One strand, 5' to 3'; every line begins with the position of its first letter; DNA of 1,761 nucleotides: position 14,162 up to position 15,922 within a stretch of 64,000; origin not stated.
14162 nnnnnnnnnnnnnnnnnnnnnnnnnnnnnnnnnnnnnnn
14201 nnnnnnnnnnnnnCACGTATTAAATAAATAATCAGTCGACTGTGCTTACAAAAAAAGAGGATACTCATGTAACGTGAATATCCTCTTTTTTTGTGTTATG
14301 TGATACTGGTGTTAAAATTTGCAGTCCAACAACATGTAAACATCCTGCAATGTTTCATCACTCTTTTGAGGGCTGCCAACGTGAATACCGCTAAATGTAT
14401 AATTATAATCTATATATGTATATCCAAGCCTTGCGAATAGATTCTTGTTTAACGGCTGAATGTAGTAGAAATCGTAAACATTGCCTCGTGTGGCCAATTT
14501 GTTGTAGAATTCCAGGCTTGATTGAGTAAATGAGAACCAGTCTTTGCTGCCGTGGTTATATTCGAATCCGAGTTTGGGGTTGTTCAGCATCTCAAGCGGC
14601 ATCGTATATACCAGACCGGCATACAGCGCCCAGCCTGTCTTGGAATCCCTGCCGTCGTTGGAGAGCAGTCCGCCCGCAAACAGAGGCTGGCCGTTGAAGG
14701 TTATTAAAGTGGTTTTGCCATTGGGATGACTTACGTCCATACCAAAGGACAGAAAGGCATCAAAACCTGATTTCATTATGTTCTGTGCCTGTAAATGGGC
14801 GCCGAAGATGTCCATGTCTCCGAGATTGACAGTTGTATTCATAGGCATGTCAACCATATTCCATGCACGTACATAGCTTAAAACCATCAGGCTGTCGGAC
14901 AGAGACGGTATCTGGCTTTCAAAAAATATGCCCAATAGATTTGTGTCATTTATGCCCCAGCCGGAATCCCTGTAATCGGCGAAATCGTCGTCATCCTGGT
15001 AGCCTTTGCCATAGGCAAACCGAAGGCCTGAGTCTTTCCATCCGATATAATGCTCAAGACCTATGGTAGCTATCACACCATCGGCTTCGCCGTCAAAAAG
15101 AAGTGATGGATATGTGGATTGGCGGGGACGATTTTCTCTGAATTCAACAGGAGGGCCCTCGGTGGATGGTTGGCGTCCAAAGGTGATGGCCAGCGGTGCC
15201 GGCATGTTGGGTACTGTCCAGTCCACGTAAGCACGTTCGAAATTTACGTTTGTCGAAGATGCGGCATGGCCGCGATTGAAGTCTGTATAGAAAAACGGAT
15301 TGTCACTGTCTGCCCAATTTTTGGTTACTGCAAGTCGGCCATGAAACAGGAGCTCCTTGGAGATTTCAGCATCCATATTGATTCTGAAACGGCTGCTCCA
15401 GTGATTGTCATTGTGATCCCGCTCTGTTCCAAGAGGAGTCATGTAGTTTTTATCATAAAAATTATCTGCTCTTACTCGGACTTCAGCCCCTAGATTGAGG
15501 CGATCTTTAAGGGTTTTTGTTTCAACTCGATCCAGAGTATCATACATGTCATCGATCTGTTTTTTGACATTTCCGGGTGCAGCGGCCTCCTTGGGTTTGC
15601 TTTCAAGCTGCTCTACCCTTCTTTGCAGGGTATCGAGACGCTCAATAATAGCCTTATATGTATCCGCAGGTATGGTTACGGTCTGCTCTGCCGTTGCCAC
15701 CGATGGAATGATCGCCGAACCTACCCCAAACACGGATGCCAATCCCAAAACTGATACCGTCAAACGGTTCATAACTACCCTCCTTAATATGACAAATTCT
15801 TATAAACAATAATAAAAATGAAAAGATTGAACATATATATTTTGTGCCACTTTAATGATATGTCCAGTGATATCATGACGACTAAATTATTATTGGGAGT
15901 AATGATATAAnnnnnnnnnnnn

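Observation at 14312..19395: Divergent all-extracytoplasmic module: porin-like protein + monohaem cytochrome c facing a haem-sensor/TPR/MORN operon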

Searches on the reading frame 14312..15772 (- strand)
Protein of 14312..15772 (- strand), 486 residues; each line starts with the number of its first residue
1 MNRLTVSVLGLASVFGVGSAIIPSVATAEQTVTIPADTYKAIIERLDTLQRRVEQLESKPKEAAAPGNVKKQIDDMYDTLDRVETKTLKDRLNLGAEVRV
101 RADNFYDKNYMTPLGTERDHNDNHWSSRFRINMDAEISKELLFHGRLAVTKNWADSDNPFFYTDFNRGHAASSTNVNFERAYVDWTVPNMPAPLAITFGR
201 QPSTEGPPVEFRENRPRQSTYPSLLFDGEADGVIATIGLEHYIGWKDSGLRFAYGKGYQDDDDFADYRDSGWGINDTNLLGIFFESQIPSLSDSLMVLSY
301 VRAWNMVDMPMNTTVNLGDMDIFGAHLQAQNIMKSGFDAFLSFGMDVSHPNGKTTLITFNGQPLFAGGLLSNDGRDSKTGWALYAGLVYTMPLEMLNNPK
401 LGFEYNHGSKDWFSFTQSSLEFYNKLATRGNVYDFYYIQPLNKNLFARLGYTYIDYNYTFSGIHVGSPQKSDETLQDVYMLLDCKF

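Call 3: search_protein_families(library=pfam, proteins=[window:14312-15772:-], max_evalue=0.01)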
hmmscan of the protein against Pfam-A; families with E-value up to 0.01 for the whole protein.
window:14312-15772:- (486 aa): 2 families
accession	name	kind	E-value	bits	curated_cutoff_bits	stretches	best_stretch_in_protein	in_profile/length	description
PF11853.14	DUF3373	-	8.4e-71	239.6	26.1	1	120-476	3-386/409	Protein of unknown function (DUF3373)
PF16930.11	Porin_5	-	0.00036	19.6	22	1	107-200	145-233/535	Putative porin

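Call 4: search_protein_families(library=ncbifam, proteins=[window:14312-15772:-], max_evalue=0.01)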
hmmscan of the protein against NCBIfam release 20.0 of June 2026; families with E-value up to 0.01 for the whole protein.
window:14312-15772:- (486 aa): 1 family
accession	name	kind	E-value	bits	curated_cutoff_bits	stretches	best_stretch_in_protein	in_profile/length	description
NF033939.0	DESULF_POR1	subfamily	0.00016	20.5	250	1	119-202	51-125/454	outer membrane homotrimeric porin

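Call 25: find_homologous_proteins(query=window:14312-15772:-, max_evalue=0.00001)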
Query window:14312-15772:- (486 aa): 453 proteins with E <= 0.00001 among 8000 candidates; the best 120 are listed.
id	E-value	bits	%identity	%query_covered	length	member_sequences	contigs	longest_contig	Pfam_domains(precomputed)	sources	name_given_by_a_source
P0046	0.0e+0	1068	93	100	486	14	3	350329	PF11853.15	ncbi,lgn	ncbi:MAG: DUF3373 family protein [Dissulfuribacterales bacterium]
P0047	8.1e-243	824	70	100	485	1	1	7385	PF11853.15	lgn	-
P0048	1.4e-241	820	70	100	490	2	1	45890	PF11853.15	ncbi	-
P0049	4.9e-209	713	62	100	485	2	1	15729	PF11853.15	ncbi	-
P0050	1.5e-207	708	63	99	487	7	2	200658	PF11853.15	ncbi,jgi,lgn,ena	-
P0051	8.6e-205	699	64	94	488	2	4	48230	PF11853.15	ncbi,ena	-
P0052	2.6e-201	687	63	94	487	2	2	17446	PF11853.15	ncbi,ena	-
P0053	4.2e-199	680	62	96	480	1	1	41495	PF11853.15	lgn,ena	-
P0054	1.2e-194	666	61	98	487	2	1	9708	PF11853.15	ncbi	-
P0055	2.6e-185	635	57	97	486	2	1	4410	PF11853.15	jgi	-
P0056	5.2e-182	624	58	94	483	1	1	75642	PF11853.15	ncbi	ncbi:DUF3373 family protein [Thermosulfuriphilus sp.]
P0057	1.2e-180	619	58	94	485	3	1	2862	PF11853.15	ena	-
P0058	5.1e-180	617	58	95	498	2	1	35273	PF11853.15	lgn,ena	-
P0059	1.4e-178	613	58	96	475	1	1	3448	PF11853.15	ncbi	-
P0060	2.8e-177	608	55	100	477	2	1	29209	PF11853.15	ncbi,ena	-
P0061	9.9e-177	606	54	100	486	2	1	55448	PF11853.15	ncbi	-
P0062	9.5e-176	603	56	98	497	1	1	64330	PF11853.15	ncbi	-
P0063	4.6e-175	601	56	98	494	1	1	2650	PF11853.15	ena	-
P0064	9.9e-174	597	56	96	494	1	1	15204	PF11853.15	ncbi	-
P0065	4.2e-172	591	55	96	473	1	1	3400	PF11853.15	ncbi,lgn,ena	-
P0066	1.6e-170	586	56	97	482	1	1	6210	PF11853.15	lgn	-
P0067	6.9e-170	584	56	95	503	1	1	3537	PF11853.15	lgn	-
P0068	4.0e-169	581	55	97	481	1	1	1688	PF11853.15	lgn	-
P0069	1.3e-168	580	55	94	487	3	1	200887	PF11853.15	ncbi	-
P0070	1.3e-167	576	53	99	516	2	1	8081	PF11853.15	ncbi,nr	ncbi:MAG: DUF3373 family protein [Desulfobacteraceae bacterium]|nr:DUF3373 family protein [Desulfoba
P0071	1.3e-167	576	56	95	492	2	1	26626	PF11853.15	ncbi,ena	-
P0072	1.7e-167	576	54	100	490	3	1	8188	PF11853.15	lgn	-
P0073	1.8e-167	576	54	94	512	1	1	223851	PF11853.15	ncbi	-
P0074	2.8e-167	575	54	97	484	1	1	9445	PF11853.15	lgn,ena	-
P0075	9.0e-167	574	56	94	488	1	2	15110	PF11853.15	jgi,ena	-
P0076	1.6e-166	573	56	94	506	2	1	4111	PF11853.15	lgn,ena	-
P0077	1.9e-166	573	54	99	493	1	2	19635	PF11853.15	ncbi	-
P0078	3.1e-166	572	54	94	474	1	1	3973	PF11853.15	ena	-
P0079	3.5e-166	572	56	95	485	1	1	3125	PF11853.15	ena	-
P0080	1.0e-165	570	56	95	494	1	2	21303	PF11853.15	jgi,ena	-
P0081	4.4e-165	568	54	97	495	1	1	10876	PF11853.15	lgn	-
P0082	8.2e-165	567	52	98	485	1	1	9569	PF11853.15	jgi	-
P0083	1.4e-164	566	55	94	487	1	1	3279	PF11853.15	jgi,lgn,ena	-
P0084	2.1e-164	566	56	94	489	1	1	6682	PF11853.15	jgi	-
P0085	2.1e-164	566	53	100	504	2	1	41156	PF11853.15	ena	-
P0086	4.7e-164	565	55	95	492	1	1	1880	PF11853.15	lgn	-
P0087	7.7e-164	564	55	95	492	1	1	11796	PF11853.15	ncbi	-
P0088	8.1e-164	564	54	95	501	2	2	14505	PF11853.15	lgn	-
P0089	9.3e-163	560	54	95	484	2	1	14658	PF11853.15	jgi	-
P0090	1.1e-162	560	55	95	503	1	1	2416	PF11853.15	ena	-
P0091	1.2e-162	560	54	94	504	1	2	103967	PF11853.15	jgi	-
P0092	2.7e-162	559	54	96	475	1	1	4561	PF11853.15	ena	-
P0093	2.8e-162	559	54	95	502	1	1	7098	PF11853.15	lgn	-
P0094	9.3e-162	557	55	95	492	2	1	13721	PF11853.15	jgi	-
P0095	1.2e-161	557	53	99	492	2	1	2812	PF11853.15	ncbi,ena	-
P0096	1.3e-161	557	55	94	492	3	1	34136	PF11853.15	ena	-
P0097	1.4e-161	557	52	95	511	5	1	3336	PF11853.15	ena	-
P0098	4.9e-161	555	54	98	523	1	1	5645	PF11853.15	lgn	-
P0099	5.5e-161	555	53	96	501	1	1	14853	PF11853.15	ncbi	-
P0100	6.0e-161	554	54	95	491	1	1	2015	PF11853.15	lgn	-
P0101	6.3e-161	554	54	95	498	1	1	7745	PF11853.15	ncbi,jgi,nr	ncbi:MAG: DUF3373 domain-containing protein [Deltaproteobacteria bacterium]|nr:DUF3373 domain-contai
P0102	6.5e-161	554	55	95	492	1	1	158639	PF11853.15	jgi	jgi:hypothetical protein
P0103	1.2e-160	553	53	95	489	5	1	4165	PF11853.15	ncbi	-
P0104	1.6e-160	553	54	95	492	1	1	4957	PF11853.15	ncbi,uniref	ncbi:hypothetical protein MNBD_DELTA03-1026 [hydrothermal vent metagenome]|uniref:DUF3373 domain-con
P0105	2.3e-160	552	54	94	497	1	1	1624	PF11853.15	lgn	-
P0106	5.6e-160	551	54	95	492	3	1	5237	PF11853.15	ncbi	-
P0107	9.2e-160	550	54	94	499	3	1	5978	PF11853.15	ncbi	-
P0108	1.1e-159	550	53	96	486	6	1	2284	PF11853.15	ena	-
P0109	1.1e-159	550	54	94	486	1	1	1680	PF11853.15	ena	-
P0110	1.3e-159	550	53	99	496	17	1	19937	PF11853.15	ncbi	-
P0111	1.5e-159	550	53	96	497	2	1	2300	PF11853.15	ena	-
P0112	2.0e-159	549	54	94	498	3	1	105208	PF11853.15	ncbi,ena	ncbi:MAG: DUF3373 family protein [Desulfurivibrionaceae bacterium]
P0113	3.6e-159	549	54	99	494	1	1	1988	PF11853.15,PF16930.12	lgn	-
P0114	6.4e-159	548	53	95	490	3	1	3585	PF11853.15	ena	-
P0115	1.2e-158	547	54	94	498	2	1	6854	PF11853.15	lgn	-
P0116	1.3e-158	547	53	93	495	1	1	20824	PF11853.15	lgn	-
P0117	2.7e-158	546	53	99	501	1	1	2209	PF11853.15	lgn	-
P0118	3.7e-158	545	53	94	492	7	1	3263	PF11853.15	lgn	-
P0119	3.9e-158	545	51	99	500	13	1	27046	PF11853.15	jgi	-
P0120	4.2e-158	545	51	100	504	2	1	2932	PF11853.15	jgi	jgi:hypothetical protein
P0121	7.5e-158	544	54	94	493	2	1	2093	PF11853.15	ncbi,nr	ncbi:MAG: DUF3373 domain-containing protein [Proteobacteria bacterium]|nr:DUF3373 domain-containing 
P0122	1.2e-157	544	54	95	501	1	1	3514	PF11853.15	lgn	-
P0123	1.3e-157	543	54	95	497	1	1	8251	PF11853.15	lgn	-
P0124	1.9e-157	543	54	94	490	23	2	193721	PF11853.15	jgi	jgi:hypothetical protein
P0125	1.9e-157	543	53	94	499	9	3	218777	PF11853.15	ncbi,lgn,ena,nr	ncbi:MAG: DUF3373 domain-containing protein [Proteobacteria bacterium]|nr:DUF3373 domain-containing 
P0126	2.3e-157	543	53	94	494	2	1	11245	PF11853.15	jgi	-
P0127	2.9e-157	542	52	95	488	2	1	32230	PF11853.15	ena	-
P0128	8.2e-157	541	52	96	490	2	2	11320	PF11853.15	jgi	jgi:hypothetical protein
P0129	2.0e-156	539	54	94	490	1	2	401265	PF11853.15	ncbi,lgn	-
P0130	2.3e-156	539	54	94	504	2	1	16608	PF11853.15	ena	-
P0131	2.3e-156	539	52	96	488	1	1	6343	PF11853.15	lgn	-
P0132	9.0e-156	537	53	94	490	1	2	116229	PF11853.15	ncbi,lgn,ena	-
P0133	2.3e-155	536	52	96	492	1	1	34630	PF11853.15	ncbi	-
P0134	3.0e-155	536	53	95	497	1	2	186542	PF11853.15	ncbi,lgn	-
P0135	5.3e-155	535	54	94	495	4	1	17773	PF11853.15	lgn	-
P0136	6.2e-155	535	51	98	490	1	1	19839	PF11853.15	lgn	-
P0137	7.2e-155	534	52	95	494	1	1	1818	PF11853.15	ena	-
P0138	1.1e-154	534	51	99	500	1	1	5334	PF11853.15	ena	-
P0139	1.4e-154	533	51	95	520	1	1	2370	PF11853.15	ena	-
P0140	2.0e-154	533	52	93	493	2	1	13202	PF11853.15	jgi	-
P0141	1.4e-153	530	54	94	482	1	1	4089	PF11853.15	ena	-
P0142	2.5e-153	529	52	98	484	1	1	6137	PF11853.15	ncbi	ncbi:DUF3373 family protein [Thermodesulfobacteriota bacterium]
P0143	5.8e-153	528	51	96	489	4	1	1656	PF11853.15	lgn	-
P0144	6.5e-153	528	53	93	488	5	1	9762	PF11853.15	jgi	-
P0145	7.3e-153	528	53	94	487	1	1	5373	PF11853.15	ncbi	-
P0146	8.2e-153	528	52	95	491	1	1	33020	PF11853.15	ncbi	-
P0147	1.2e-152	527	53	93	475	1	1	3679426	PF11853.15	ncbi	ncbi:DUF3373 family protein [Thiovibrio sp. JS02]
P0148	2.8e-152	526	53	95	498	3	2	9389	PF11853.15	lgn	-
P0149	3.8e-152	525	54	94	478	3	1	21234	PF11853.15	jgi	jgi:hypothetical protein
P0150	4.3e-152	525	51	100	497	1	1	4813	PF11853.15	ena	-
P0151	5.4e-152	525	52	94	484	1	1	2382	PF11853.15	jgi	jgi:hypothetical protein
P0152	8.1e-152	524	53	94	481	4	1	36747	PF11853.15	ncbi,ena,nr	ncbi:MAG: DUF3373 domain-containing protein [Desulfobulbaceae bacterium]|nr:DUF3373 domain-containin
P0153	1.2e-151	524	53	100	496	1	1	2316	PF11853.15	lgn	-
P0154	2.7e-151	523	50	98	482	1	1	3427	PF11853.15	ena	-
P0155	8.8e-151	521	50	94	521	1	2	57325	PF11853.15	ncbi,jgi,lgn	-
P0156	1.1e-150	521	52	96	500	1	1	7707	PF11853.15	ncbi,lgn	-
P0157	3.6e-150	519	53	95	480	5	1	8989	PF11853.15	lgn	-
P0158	6.8e-150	518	51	96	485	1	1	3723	PF11853.15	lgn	-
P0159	9.1e-150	518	59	80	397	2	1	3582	PF11853.15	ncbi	-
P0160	4.3e-149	515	51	93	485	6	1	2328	PF11853.15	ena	-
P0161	6.0e-149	515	52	94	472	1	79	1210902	PF11853.15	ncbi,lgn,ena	-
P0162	1.1e-148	514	51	95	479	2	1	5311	PF11853.15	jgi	-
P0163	3.1e-148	512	52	95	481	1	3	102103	PF11853.15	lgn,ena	-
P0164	1.8e-147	510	52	94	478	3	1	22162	PF11853.15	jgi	-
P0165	2.5e-147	509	52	95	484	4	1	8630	PF11853.15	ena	-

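Call 26: search_solved_structures(query=window:14312-15772:-, max_evalue=1)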
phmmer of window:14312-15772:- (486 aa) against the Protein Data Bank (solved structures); distinct sequences matched with E-value up to 1: 2.
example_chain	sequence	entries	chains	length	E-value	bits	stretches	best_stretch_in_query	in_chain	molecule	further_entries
10aw_A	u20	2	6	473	1.8e-38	135.6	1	44-486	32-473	50 kDa outer membrane protein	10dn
3brj_A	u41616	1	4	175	0.41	12.3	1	249-338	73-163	Mannitol operon repressor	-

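Call 30: find_related_loci(query=A2, collection=metagenome_contigs, flank=6000)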
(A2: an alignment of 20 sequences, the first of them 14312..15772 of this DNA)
Query A2 (486 aa) in metagenome_contigs; peptide patterns used: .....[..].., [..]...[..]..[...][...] (x = any residue, [..] = any of these).
447 stretches matched a pattern; 73 encode a relative of the query (tblastn E <= 1e-3); 72 distinct loci.
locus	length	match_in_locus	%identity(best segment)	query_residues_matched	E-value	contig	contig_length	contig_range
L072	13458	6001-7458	93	1-486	0e+0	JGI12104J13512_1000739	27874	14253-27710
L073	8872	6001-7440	63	4-486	0e+0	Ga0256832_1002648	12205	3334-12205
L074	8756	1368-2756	61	29-486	0e+0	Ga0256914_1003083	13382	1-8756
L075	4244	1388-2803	58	25-486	0e+0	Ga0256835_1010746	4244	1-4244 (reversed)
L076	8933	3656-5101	56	8-486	3e-175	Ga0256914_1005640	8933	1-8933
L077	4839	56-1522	53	20-486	1e-173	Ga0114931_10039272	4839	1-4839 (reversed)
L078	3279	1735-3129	55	27-486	1e-176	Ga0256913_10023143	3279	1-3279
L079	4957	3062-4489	54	24-486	2e-171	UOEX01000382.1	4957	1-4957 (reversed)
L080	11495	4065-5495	55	24-486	1e-167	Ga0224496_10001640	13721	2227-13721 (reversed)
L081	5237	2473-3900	54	24-486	2e-170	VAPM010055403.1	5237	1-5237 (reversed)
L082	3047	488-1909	54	24-486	3e-175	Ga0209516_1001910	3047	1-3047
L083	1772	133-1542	54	22-486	5e-180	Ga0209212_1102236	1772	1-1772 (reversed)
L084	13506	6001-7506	50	3-486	4e-164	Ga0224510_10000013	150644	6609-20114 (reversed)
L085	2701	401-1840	54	24-486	4e-174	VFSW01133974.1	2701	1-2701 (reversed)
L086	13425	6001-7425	54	30-486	5e-162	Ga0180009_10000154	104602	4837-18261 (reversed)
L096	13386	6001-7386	53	28-486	1e-158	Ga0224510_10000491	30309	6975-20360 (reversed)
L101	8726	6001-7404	55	28-486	5e-171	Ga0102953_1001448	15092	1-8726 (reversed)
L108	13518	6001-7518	47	16-486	1e-148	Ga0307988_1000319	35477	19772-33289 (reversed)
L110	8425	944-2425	50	26-486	4e-148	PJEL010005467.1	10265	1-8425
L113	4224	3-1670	43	11-486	3e-138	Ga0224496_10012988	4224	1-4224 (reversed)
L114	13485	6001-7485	46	24-486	9e-134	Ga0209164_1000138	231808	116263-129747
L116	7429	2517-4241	53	20-486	8e-130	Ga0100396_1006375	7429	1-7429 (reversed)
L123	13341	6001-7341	39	42-486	2e-97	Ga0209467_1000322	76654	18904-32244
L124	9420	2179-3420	39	41-468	1e-95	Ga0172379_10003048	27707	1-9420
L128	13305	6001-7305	37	24-470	1e-91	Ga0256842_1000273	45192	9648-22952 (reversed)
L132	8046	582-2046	47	31-486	8e-76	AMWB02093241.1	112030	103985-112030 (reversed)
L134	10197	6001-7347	33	21-470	5e-67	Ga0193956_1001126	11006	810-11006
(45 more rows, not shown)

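Call 35: search_protein_families(library=pfam, proteins=[L123:7358-9001:+, L114:7687-9699:+, L108:3377-5497:+, L086:7594-8943:+, L086:4254-5420:+, L086:526-2898:+, L113:1680-3125:+, L086:9880-11415:+, L086:8949-9806:-, L073:7508-8872:+], max_evalue=0.001)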
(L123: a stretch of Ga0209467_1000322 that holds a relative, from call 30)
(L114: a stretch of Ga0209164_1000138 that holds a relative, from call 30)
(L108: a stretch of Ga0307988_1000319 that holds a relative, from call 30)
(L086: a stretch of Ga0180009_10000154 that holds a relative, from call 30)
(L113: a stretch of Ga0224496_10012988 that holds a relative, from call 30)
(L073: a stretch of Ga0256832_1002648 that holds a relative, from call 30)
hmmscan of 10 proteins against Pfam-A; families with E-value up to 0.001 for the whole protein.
L123:7358-9001:+ (547 aa): 2 families
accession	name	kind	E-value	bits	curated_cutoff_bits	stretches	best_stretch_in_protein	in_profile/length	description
PF00015.26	MCPsignal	-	6.6e-35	120.9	34.6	1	361-511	20-170/172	Methyl-accepting chemotaxis protein (MCP) signalling domain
PF02203.21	TarH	-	0.00019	21.8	25.2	1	4-75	2-73/177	Tar ligand binding domain homologue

L114:7687-9699:+ (670 aa): 2 families
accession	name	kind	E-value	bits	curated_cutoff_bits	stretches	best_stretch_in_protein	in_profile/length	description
PF00015.26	MCPsignal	-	1.8e-32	113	34.6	1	476-633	20-170/172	Methyl-accepting chemotaxis protein (MCP) signalling domain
PF00672.30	HAMP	-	9.1e-11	42.4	25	1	283-334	1-52/53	HAMP domain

L108:3377-5497:+ (706 aa): 1 family
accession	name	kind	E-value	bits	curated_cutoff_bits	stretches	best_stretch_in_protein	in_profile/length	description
PF00990.26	GGDEF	-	4.3e-47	160.3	23.8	1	535-692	2-161/161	Diguanylate cyclase, GGDEF domain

L086:7594-8943:+ (449 aa): 11 families
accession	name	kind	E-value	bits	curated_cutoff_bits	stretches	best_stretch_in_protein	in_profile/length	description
PF01435.24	Peptidase_M48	-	1.8e-38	132.7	20.3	1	79-258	4-181/186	Peptidase family M48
PF07719.23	TPR_2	-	1.3e-13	50.4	27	1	365-396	2-33/34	Tetratricopeptide repeat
PF14559.12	TPR_19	-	5.4e-09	36.7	25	1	308-358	3-53/68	Tetratricopeptide repeat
PF13181.12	TPR_8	-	5.7e-08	32.7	25.7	0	335-361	6-32/34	Tetratricopeptide repeat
PF13432.12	TPR_16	-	6.8e-08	33.3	32.7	1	335-383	2-50/65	Tetratricopeptide repeat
PF00515.34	TPR_1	-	7.7e-08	32.3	27.8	0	335-361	6-32/34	Tetratricopeptide repeat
PF13428.12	TPR_14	-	5.6e-07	30.1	23.5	0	334-372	5-43/44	Tetratricopeptide repeat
PF13174.12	TPR_6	-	1.2e-05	26.1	26.3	0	366-389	2-25/33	Tetratricopeptide repeat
PF13424.12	TPR_12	-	1.6e-05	25.4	30.1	0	330-394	3-75/77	Tetratricopeptide repeat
PF13414.12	TPR_11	-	1.6e-05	25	26.8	0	311-343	9-41/42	TPR repeat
PF13431.12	TPR_17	-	0.00037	21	24.4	0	318-350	1-33/34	Tetratricopeptide repeat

L086:4254-5420:+ (388 aa): 2 families
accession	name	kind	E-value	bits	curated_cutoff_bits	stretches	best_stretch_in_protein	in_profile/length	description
PF02769.27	AIRS_C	-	6.5e-28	98.3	23.1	1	215-364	2-153/156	AIR synthase related protein, C-terminal domain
PF00586.29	AIRS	-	7.4e-22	78.3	24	1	90-202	2-112/112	AIR synthase related protein, N-terminal domain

L086:526-2898:+ (790 aa): 5 families
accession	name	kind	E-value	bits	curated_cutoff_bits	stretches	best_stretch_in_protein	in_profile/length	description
PF22521.2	HypF_C_2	-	7.8e-78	262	27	1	520-779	1-241/241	Carbamoyltransferase, Kae1-like Domain, second subdomain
PF01300.24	Sua5_yciO_yrdC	-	5e-40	137.3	25.1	1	228-400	3-177/178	Telomere recombination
PF17788.7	HypF_C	-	7.4e-36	123.3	23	1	416-511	4-99/99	HypF Kae1-like domain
PF07503.17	zf-HYPF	-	7e-33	112.6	23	2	124-157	1-34/34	HypF finger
PF00708.24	Acylphosphatase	-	6.2e-21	74.9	22.5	1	22-98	1-77/85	Acylphosphatase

L113:1680-3125:+ (481 aa): 1 family
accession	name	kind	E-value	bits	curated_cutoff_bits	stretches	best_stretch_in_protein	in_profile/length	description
PF02493.26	MORN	-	4.5e-76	246.7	22.5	7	284-306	1-23/23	MORN repeat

L086:9880-11415:+ (511 aa): 5 families
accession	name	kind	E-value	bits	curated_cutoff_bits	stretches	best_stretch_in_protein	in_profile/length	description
PF13487.12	HD_5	-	7.1e-37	127.2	27.2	1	341-503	5-170/170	HD domain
PF01966.28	HD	-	5.6e-18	65.8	22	1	352-471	3-115/116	HD domain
PF13185.12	GAF_2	-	5.5e-13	49.7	28.6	1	174-313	3-136/136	GAF domain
PF01590.32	GAF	-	1.3e-12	48.8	22.4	1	176-312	3-133/133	GAF domain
PF13492.12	GAF_3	-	1.1e-08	36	27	1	182-314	9-129/129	GAF domain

L086:8949-9806:- (285 aa): 1 family
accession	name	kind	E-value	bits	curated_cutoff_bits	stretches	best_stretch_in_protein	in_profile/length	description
PF21842.1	DUF6901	-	2.2e-69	233.7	27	1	51-273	1-222/222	Domain of unknown function (DUF6901)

L073:7508-8872:+ (455 aa): 1 family
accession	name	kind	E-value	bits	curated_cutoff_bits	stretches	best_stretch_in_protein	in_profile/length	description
PF00672.30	HAMP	-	1.8e-13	51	25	1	300-348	1-49/53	HAMP domain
